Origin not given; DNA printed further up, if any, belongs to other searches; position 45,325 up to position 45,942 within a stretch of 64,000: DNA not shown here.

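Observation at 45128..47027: Tat-exported Gfo/Idh/MocA oxidoreductase translationally coupled to two tandem paralogous 3-TM mini-proteins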

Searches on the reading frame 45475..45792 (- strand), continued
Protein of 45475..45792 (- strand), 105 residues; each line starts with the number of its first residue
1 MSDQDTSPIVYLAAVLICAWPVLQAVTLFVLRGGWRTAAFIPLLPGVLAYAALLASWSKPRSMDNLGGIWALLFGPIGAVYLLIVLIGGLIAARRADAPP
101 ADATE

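Call 54: search_protein_families(library=ncbifam, proteins=[P0024, P0017, P0042, P0070, P0075, P0022, P0061], max_evalue=0.1)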
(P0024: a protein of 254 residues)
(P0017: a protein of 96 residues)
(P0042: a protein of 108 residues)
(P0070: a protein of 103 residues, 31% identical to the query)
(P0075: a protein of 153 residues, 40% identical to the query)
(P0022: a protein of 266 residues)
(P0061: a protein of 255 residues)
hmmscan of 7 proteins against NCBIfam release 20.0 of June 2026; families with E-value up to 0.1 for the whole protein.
P0024 (254 aa): 0 families

P0017 (96 aa): 1 family
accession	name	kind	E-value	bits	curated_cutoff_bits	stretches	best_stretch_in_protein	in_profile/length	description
NF012190.1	tet_MFS_B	exception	0.0037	16.3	850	1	6-88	240-324/400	tetracycline efflux MFS transporter Tet(B)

P0042 (108 aa): 0 families

P0070 (103 aa): 1 family
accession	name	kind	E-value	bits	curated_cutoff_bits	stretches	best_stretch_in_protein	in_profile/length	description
NF045746.1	MPN270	equivalog_domain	0.014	15.6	150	1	39-80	4-47/95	MPN270 family protein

P0075 (153 aa): 0 families

P0022 (266 aa): 0 families

P0061 (255 aa): 0 families

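Call 55: find_encoding_contigs(protein=P0007, flank=6000, max_places=4)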
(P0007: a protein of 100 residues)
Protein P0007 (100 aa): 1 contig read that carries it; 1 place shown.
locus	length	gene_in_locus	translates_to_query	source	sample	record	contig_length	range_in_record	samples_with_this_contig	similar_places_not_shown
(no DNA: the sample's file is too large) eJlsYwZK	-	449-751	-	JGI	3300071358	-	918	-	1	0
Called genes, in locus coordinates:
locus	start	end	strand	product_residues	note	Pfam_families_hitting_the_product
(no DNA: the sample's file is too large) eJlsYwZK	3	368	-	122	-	?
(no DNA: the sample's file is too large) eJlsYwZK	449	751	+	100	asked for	-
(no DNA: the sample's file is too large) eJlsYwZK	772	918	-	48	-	?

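Call 56: find_encoding_contigs(protein=P0012, flank=6000, max_places=4)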
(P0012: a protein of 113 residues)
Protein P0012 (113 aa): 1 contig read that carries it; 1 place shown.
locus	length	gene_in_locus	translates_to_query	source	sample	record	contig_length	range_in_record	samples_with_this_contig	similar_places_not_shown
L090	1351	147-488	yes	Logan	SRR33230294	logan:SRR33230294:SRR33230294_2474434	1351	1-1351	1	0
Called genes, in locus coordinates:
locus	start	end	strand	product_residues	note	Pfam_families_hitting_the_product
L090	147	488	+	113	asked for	-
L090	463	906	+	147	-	-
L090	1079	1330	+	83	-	-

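Call 57: find_encoding_contigs(protein=P0028, flank=6000, max_places=4)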
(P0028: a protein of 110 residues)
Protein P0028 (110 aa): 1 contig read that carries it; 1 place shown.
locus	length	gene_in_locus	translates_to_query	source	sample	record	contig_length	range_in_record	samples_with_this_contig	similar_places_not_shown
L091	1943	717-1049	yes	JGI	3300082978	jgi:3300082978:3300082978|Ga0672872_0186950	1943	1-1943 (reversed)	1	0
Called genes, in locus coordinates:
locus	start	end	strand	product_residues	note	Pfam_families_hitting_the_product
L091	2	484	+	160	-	?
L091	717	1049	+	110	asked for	-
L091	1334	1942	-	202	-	?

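Call 58: search_protein_families(library=pfam, proteins=[L091:2-484:+, L091:1334-1942:-, L090:463-906:+, L090:1079-1330:+, L005:7480-7989:+, L007:4195-4488:-, L008:5171-6649:+, L006:3473-3742:+], max_evalue=0.01)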
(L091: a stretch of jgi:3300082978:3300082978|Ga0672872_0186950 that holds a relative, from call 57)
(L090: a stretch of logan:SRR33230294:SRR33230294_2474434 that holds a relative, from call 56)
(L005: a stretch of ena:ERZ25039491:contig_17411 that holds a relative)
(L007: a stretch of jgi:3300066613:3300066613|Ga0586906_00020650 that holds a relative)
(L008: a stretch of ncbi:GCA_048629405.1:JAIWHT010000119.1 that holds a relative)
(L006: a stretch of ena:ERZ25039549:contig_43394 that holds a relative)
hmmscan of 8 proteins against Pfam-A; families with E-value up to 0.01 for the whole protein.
L091:2-484:+ (160 aa): 0 families

L091:1334-1942:- (202 aa): 0 families

L090:463-906:+ (147 aa): 0 families

L090:1079-1330:+ (83 aa): 0 families

L005:7480-7989:+ (169 aa): 0 families

L007:4195-4488:- (97 aa): 0 families

L008:5171-6649:+ (493 aa): 3 families
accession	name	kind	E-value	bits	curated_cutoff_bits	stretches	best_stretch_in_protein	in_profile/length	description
PF02518.31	HATPase_c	-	1.7e-16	61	26.4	1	412-493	2-80/111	Histidine kinase-, DNA gyrase B-, and HSP90-like ATPase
PF00512.31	HisKA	-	3.4e-12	46.7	26.9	1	297-365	1-66/66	His Kinase A (phospho-acceptor) domain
PF13581.12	HATPase_c_2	-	0.00038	20.9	27.4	1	399-491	23-103/127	Histidine kinase-like ATPase domain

L006:3473-3742:+ (89 aa): 0 families

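Call 60: list_cluster_members(proteins=[P0024, P0022, P0008, P0061, P0014, P0051, P0042, P0009, P0011, P0027])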
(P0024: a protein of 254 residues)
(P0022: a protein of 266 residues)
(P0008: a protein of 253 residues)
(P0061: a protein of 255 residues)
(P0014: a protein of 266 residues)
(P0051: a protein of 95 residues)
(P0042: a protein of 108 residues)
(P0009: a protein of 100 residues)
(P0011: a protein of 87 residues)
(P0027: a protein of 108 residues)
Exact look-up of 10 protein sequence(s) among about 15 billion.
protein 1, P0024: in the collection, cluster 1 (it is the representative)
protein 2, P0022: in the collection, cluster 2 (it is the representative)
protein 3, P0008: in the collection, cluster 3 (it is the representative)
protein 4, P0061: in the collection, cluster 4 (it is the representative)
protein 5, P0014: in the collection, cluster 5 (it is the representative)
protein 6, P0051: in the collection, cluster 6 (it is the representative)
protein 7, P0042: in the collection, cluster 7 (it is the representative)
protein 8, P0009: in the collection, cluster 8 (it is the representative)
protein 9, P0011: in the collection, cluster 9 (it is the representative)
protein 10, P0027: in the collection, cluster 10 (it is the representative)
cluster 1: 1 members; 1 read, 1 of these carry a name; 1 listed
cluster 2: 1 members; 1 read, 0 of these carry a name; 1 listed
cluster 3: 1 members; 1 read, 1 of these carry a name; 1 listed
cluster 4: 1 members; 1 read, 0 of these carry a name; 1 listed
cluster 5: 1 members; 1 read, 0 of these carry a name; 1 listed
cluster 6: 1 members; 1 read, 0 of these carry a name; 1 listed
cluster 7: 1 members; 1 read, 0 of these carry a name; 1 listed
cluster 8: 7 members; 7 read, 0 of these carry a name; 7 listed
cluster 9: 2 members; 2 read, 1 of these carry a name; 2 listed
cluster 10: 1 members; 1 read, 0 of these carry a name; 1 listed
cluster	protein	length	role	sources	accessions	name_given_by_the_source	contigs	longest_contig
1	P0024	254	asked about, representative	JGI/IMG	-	hypothetical protein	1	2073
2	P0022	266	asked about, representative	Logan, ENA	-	-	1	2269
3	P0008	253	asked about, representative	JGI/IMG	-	hypothetical protein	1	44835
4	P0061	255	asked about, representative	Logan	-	-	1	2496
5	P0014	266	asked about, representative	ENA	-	-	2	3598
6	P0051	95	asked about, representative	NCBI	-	-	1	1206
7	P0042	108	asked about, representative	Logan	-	-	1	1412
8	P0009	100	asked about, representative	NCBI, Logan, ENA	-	-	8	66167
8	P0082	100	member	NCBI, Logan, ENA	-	-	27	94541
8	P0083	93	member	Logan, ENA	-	-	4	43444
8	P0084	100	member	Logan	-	-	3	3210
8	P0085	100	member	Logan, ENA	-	-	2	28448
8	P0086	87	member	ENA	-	-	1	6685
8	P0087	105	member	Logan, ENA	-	-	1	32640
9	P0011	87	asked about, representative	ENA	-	-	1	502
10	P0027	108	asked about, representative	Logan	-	-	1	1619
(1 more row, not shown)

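Call 61: find_encoding_contigs(protein=P0008, flank=7000, max_places=2)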
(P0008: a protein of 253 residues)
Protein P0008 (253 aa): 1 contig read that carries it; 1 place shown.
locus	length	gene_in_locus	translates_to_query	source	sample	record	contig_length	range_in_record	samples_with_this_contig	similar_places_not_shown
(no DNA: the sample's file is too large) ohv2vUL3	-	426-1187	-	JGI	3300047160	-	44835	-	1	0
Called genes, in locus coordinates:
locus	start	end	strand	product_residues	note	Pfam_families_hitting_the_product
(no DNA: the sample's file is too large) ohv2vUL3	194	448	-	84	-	-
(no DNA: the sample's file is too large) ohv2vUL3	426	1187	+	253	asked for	-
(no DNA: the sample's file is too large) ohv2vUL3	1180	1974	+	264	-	-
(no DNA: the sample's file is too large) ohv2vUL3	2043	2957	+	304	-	PF02163:Peptidase_M50 (faint)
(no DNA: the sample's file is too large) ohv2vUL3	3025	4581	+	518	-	PF00501:AMP-binding, PF13193:AMP-binding_C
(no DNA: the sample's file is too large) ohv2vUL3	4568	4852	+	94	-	-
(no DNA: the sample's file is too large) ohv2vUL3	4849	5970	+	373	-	-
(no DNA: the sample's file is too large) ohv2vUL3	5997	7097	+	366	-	PF13524:Glyco_trans_1_2 (weak)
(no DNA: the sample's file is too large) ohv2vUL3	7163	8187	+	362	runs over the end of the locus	-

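Call 62: find_encoding_contigs(protein=P0009, flank=7000, max_places=3)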
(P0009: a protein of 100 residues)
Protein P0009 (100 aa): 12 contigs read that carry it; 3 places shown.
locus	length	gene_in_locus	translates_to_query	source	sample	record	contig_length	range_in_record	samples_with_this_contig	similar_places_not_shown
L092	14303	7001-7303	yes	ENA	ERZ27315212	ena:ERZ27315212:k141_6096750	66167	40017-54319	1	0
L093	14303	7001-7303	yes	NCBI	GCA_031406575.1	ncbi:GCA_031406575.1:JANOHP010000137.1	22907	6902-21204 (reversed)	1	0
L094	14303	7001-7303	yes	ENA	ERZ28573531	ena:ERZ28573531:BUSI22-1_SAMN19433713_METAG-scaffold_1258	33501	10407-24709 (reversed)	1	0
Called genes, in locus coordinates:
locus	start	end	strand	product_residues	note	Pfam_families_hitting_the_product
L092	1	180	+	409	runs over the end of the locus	PF02515:CoA_transf_3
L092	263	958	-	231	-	PF00005:ABC_tran, PF13304:AAA_21 (weak)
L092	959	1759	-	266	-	PF00005:ABC_tran, PF13304:AAA_21 (faint), PF12399:BCA_ABC_TP_C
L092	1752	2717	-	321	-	PF02653:BPD_transp_2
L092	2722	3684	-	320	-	PF02653:BPD_transp_2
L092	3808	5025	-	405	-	PF13433:Peripla_BP_5, PF13458:Peripla_BP_6, PF01094:ANF_receptor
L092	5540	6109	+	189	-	PF08207:EFP_N, PF01132:EFP, PF09285:Elong-fact-P_C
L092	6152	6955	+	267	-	PF00378:ECH_1, PF16113:ECH_2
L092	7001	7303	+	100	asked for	-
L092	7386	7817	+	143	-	-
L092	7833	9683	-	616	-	PF02861:Clp_N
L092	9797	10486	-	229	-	PF02586:SRAP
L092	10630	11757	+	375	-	PF00149:Metallophos (weak)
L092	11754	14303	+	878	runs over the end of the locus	PF02463:SMC_N (faint)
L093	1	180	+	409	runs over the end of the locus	PF02515:CoA_transf_3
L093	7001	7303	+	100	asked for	-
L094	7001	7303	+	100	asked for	-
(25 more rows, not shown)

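Call 63: search_protein_families(library=pfam, alignment_id=A2, max_evalue=1)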
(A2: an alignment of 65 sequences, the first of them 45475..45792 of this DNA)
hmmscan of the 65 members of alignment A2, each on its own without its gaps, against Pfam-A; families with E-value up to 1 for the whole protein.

A. member 1, window:45475-45792:- (105 aa): 0 families

B. families by the number of members that match (of 65 scanned): 64 families (the first 25 are shown)
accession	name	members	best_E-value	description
PF19354.4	DUF5931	5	0.0018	Family of unknown function (DUF5931)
PF09843.14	DUF2070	5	0.069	Predicted membrane protein (DUF2070)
PF12046.13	CCB1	3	0.048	Cofactor assembly of complex C subunit B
PF18936.5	DUF5684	2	0.013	Family of unknown function (DUF5684)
PF17637.8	DUF5516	2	0.06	Family of unknown function (DUF5516)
PF20990.2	DUF2207_C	2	0.085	Predicted membrane protein (DUF2207) C-terminal domain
PF19744.4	DUF6232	2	0.085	Family of unknown function (DUF6232)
PF03203.19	MerC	2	0.11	MerC mercury resistance protein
PF07760.16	DUF1616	2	0.16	Protein of unknown function (DUF1616)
PF07344.16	Amastin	1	0.00027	Amastin surface glycoprotein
PF20139.4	DUF6529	1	0.0006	Family of unknown function (DUF6529)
PF02516.20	STT3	1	0.002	Oligosaccharyl transferase STT3, N-terminal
PF07916.16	TraG_N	1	0.0024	TraG-like protein, N-terminal region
PF07332.16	Phage_holin_3_6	1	0.0049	Putative Actinobacterial Holin-X, holin superfamily III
PF05545.16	FixQ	1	0.0074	Cbb3-type cytochrome oxidase component FixQ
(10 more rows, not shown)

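Call 75: predict_structure(alignment_id=A6)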
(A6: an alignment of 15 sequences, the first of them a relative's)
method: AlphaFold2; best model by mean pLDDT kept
length: 254 residues; sequences in the alignment: 15
mean_pLDDT: 88.3   pTM: 0.69
mean pLDDT of the five models: 88.3, 86.8, 86.8, 85.9, 84.5
residues with pLDDT >= 90: 147; 70-90: 92; 50-70: 13; < 50: 2
segments of 3 or more residues with pLDDT < 50: none
pLDDT, mean of each block of 10 residues (from residue 1): 69 66 92 96 98 97 98 92 97 98 96 97 97 96 92 83 74 76 91 92 87 84 78 87 88 53
secondary structure, 60 per line:
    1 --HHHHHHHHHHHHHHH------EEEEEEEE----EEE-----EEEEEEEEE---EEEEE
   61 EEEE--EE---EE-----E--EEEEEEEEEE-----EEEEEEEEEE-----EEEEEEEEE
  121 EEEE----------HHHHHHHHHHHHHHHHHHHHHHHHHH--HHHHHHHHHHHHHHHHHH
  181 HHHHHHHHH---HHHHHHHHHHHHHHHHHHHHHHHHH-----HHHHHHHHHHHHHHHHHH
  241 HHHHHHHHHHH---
elements in order: H3-17 E24-31 E36-38 E44-52 E56-64 E82-91 E97-106 E112-124 H135-160 H163-189 H193-217 H223-251

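Call 84: find_encoding_contigs(protein=P0001, flank=5000, max_places=4)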
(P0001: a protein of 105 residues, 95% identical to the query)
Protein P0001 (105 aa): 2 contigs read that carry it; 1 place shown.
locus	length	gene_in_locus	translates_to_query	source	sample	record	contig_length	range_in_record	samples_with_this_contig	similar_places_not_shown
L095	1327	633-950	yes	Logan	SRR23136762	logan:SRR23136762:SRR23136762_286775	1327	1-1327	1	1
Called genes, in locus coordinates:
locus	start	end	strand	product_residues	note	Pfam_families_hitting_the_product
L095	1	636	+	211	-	?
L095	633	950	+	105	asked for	-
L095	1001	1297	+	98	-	-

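Call 88: search_protein_families(library=phrogs, alignment_id=A2, max_evalue=0.1)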
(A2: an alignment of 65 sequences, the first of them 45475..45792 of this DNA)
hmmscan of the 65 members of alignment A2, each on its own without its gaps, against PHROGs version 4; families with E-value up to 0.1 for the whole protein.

A. member 1, window:45475-45792:- (105 aa): 0 families

B. families by the number of members that match (of 65 scanned): 16 families
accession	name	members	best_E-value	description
phrog_34509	-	1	0.0045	-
phrog_34358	-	1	0.013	-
phrog_20980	-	1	0.024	-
phrog_19766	-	1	0.026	-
phrog_5525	-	1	0.026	-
phrog_27738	-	1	0.032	-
phrog_28499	-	1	0.045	-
phrog_28756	-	1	0.052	-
phrog_29974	-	1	0.062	-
phrog_2173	-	1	0.068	-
phrog_34247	-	1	0.075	-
phrog_23647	-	1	0.075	membrane protein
phrog_33853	-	1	0.079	-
phrog_9268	-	1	0.082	-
phrog_18173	-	1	0.095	-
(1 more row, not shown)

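Call 90: find_related_loci(query=A7, collection=metagenome_contigs, flank=6000)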
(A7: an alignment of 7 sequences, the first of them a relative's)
Query A7 (85 aa) in metagenome_contigs; peptide patterns used: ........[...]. (x = any residue, [..] = any of these).
103 stretches matched a pattern; 62 encode a relative of the query (tblastn E <= 1e-3); 62 distinct loci.
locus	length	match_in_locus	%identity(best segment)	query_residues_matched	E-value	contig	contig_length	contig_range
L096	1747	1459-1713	58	1-85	6e-29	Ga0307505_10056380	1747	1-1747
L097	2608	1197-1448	54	1-84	8e-25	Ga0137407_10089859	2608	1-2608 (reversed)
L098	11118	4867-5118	54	1-84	8e-25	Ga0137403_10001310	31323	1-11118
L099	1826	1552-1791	55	5-84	1e-24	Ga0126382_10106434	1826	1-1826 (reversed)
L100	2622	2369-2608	55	5-84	1e-24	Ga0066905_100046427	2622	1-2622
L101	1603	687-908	53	5-78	1e-21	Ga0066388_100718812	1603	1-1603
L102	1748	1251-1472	53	5-78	1e-21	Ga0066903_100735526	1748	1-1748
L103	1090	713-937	53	2-76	1e-21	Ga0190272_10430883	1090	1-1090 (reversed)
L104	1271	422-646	49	10-84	2e-21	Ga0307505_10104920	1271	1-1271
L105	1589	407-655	49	1-83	1e-20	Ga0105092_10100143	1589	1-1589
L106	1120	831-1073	46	5-85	7e-20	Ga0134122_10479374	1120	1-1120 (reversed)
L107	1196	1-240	44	5-84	1e-19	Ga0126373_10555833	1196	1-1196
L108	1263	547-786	44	5-84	1e-19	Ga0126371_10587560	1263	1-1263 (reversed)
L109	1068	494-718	49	1-75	1e-19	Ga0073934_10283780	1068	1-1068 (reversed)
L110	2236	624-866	48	5-85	2e-19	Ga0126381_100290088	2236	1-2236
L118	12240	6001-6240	45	5-84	3e-18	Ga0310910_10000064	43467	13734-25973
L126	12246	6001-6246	39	1-82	6e-17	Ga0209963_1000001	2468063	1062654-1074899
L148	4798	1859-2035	44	25-83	1e-7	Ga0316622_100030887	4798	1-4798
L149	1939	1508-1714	36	16-84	3e-7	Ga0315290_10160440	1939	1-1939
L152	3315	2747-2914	41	29-84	1e-6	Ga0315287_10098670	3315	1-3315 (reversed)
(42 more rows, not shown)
